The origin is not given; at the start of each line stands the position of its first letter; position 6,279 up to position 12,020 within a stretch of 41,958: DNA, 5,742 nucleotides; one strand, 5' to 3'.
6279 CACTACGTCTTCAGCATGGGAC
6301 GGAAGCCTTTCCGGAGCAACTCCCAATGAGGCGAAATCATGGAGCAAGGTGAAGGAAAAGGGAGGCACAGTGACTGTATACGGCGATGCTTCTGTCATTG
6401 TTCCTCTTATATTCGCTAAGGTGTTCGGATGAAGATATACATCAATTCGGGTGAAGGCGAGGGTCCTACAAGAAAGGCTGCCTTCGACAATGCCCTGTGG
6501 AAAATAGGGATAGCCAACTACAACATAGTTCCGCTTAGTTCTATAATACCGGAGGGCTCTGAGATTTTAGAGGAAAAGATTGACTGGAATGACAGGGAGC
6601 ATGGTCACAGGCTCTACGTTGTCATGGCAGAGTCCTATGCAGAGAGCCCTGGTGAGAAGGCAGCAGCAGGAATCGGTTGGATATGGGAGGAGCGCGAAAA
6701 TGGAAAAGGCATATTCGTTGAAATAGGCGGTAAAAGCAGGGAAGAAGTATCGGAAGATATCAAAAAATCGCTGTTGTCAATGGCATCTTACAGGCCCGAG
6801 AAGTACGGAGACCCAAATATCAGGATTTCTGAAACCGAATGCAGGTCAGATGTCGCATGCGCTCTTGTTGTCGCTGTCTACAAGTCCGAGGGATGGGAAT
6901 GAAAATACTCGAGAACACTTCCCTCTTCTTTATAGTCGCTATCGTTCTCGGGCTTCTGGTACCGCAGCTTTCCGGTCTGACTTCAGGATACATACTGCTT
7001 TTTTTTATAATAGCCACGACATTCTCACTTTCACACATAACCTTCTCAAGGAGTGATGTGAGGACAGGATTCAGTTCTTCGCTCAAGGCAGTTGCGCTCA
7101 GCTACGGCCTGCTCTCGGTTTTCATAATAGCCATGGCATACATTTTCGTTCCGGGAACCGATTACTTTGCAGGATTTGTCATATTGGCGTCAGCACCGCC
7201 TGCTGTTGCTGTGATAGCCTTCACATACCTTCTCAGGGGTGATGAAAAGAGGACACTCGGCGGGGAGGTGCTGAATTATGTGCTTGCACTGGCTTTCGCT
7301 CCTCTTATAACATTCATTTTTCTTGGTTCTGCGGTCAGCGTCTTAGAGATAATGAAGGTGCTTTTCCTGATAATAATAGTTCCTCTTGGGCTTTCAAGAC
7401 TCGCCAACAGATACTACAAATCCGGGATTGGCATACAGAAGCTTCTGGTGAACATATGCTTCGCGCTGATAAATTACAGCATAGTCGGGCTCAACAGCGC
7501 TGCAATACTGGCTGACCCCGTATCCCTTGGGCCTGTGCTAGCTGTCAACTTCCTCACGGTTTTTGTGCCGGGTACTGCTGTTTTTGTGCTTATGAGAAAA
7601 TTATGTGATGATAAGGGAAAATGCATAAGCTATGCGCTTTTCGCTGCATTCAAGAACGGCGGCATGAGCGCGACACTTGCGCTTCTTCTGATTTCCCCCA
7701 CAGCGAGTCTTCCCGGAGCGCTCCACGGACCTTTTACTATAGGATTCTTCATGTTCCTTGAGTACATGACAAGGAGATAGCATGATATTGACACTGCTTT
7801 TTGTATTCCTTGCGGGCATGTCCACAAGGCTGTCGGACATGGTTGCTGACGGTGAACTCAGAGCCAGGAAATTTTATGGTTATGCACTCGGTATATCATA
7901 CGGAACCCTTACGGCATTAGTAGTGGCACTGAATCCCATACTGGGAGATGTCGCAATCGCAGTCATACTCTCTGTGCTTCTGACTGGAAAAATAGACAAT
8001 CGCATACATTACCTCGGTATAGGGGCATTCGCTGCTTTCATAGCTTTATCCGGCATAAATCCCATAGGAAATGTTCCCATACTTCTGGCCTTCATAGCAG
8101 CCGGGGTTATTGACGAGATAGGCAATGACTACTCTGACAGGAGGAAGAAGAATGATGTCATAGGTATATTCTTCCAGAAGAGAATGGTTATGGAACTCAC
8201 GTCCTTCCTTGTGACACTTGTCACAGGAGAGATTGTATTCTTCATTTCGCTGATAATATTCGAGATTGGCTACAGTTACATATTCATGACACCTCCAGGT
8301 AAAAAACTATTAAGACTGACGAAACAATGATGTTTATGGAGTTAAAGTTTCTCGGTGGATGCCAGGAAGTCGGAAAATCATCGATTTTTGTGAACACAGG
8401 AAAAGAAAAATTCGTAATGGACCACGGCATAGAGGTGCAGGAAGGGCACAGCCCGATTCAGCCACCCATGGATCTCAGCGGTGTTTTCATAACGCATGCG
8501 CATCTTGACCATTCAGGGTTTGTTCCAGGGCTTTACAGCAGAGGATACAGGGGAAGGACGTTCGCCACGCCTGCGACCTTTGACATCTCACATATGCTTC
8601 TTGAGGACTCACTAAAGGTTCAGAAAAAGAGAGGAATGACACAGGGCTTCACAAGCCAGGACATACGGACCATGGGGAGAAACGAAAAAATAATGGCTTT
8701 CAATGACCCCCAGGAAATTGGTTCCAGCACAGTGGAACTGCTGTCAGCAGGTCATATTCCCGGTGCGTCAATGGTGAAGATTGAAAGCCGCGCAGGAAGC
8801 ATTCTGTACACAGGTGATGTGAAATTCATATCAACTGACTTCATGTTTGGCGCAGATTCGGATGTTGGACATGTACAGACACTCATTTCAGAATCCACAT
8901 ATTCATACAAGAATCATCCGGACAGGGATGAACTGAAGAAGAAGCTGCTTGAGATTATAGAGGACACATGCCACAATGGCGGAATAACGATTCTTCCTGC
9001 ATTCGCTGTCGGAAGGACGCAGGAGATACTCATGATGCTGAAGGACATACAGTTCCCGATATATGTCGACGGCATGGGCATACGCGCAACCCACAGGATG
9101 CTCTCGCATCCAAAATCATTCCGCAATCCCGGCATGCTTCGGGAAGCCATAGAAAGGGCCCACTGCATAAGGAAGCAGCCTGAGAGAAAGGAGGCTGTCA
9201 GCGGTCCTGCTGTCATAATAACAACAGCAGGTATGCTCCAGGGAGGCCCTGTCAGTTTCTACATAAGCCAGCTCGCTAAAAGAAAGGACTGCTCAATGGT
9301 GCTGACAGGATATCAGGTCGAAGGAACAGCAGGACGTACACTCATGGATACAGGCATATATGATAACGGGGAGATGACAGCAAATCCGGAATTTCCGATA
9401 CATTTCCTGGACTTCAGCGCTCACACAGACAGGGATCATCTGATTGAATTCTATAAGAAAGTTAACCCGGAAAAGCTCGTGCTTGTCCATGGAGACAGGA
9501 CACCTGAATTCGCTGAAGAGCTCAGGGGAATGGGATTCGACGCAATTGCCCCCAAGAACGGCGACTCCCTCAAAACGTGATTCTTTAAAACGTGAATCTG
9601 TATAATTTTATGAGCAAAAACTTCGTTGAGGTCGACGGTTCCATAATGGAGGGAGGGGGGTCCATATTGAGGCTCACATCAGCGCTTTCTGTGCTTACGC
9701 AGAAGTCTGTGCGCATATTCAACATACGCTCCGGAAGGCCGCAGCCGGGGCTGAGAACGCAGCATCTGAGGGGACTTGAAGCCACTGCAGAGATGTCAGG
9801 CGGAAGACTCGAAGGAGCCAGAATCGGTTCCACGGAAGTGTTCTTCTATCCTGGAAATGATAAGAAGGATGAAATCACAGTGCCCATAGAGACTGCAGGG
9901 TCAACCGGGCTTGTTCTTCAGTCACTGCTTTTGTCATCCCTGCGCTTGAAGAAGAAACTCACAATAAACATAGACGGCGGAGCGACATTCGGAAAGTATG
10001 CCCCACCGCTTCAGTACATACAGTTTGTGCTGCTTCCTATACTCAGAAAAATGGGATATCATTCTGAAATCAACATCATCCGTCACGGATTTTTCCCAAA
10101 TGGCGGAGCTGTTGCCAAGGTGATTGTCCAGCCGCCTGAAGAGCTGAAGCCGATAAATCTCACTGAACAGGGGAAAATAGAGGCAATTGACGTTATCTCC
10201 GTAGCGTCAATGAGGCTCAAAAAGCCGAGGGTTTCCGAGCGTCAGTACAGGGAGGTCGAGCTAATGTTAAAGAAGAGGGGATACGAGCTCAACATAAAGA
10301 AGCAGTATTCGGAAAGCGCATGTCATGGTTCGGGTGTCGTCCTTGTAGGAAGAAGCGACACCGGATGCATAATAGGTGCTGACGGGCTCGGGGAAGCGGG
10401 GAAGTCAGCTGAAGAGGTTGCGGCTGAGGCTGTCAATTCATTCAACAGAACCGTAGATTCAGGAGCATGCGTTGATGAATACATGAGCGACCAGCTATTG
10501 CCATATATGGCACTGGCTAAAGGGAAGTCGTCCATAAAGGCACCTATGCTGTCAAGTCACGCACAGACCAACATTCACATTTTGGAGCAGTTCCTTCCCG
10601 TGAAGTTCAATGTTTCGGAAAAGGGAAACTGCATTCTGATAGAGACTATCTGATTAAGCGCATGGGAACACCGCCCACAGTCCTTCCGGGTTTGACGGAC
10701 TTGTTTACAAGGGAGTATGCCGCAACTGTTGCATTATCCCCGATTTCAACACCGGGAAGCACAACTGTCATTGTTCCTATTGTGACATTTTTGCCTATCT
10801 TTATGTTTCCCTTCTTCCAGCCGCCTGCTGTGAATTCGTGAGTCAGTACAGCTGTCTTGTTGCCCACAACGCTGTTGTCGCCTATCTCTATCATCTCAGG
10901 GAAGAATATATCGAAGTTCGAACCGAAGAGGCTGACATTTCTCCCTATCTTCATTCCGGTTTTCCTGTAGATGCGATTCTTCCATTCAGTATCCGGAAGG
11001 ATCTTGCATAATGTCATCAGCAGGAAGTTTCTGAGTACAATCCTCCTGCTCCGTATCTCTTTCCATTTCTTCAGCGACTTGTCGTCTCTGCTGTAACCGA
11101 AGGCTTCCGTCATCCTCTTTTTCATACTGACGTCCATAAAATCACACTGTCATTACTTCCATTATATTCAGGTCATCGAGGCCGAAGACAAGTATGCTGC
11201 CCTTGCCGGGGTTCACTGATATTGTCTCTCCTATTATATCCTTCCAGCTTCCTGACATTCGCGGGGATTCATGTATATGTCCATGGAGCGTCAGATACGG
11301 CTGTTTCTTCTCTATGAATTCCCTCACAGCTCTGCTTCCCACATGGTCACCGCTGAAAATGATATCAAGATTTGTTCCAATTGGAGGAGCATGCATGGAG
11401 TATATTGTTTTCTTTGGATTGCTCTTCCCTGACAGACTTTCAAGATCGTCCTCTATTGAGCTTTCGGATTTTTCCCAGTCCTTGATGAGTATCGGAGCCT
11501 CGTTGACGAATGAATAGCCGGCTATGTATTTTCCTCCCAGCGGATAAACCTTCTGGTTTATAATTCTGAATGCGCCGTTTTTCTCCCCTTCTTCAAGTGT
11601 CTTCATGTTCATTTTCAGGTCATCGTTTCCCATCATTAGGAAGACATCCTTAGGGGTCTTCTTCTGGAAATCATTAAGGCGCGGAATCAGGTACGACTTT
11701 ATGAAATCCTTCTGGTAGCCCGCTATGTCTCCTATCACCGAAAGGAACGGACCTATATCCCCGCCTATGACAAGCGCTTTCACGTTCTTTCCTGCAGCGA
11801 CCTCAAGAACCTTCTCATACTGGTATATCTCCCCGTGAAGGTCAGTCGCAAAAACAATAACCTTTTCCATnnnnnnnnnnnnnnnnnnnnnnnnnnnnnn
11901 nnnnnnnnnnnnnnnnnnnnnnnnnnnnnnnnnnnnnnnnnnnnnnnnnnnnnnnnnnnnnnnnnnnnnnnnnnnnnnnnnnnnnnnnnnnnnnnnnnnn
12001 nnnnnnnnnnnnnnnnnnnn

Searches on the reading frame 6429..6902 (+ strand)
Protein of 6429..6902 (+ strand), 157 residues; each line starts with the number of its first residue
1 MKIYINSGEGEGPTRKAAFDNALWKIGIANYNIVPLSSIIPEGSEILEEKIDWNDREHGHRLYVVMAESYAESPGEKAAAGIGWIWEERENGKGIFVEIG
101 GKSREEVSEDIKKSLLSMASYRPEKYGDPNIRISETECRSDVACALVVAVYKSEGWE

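Call 80: search_protein_families(library=pfam, proteins=[window:6429-6902:+], max_evalue=0.01)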
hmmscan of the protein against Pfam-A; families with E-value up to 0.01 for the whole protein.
window:6429-6902:+ (157 aa): 1 family
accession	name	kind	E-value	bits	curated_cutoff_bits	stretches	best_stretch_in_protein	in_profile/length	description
PF01862.21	PvlArgDC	-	2e-27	96.5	22.7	1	2-151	4-160/161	Pyruvoyl-dependent arginine decarboxylase (PvlArgDC)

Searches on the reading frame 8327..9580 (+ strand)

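Call 18: search_protein_families(library=pfam, proteins=[window:8327-9580:+])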
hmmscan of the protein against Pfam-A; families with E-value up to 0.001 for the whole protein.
window:8327-9580:+ (417 aa): 5 families
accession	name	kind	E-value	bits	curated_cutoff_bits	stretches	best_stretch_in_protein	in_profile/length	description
PF10996.14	Beta-Casp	-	1.2e-18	68.2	27.7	1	231-339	1-120/120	Beta-Casp domain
PF07521.17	RMMBL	-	3.3e-12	46.7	21.6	1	358-409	8-63/63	Zn-dependent metallo-hydrolase RNA specificity domain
PF00753.33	Lactamase_B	-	3.2e-09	37.5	22.7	1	17-176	6-161/196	Metallo-beta-lactamase superfamily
PF12706.13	Lactamase_B_2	-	1.3e-05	25.4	27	0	41-170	23-148/200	Beta-lactamase superfamily domain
PF16661.11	Lactamase_B_6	-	0.00089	19.1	27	0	49-175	35-172/193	Metallo-beta-lactamase superfamily domain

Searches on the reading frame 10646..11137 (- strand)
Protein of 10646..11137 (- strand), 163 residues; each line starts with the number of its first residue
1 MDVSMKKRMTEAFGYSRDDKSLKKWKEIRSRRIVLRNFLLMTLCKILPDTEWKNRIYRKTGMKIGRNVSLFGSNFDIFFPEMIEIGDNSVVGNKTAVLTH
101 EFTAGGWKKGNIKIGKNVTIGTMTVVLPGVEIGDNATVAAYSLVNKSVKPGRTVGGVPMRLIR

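Call 80: search_protein_families(library=pfam, proteins=[window:10646-11137:-], max_evalue=0.01)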
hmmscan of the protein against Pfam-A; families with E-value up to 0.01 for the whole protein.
window:10646-11137:- (163 aa): 3 families
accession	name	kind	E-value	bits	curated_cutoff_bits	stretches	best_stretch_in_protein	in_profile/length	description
PF00132.30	Hexapep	-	8.2e-13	47.9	27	1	111-145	1-35/36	Bacterial transferase hexapeptide (six repeats)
PF14602.12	Hexapep_2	-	1.7e-08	34.5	27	1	112-140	2-28/34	Hexapeptide repeat of succinyl-transferase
PF25084.1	LbH_EIF2B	-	0.0013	19.1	54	1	83-148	16-79/105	EIF2B subunit epsilon LbH domain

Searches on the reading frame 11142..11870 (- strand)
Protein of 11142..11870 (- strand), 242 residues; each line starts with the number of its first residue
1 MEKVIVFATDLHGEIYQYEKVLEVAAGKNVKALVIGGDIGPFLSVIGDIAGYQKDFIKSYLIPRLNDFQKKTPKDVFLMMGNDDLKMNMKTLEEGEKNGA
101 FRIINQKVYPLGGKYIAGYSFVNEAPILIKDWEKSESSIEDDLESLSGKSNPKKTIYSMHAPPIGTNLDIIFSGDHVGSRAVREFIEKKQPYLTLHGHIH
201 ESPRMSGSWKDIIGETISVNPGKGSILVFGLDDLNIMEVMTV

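Call 18: search_protein_families(library=pfam, proteins=[window:11142-11870:-])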
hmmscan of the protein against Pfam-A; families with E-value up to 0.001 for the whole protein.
window:11142-11870:- (242 aa): 3 families
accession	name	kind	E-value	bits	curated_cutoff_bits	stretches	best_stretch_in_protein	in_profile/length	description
PF00149.33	Metallophos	-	7.5e-11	43.3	21.5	1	5-201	3-190/191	Calcineurin-like phosphoesterase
PF14582.11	Metallophos_3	-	1.3e-07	31.6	28.2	1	151-223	172-238/259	Metallophosphoesterase, calcineurin superfamily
PF12850.12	Metallophos_2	-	6.6e-05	23.4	27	0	5-223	3-134/154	Calcineurin-like phosphoesterase superfamily domain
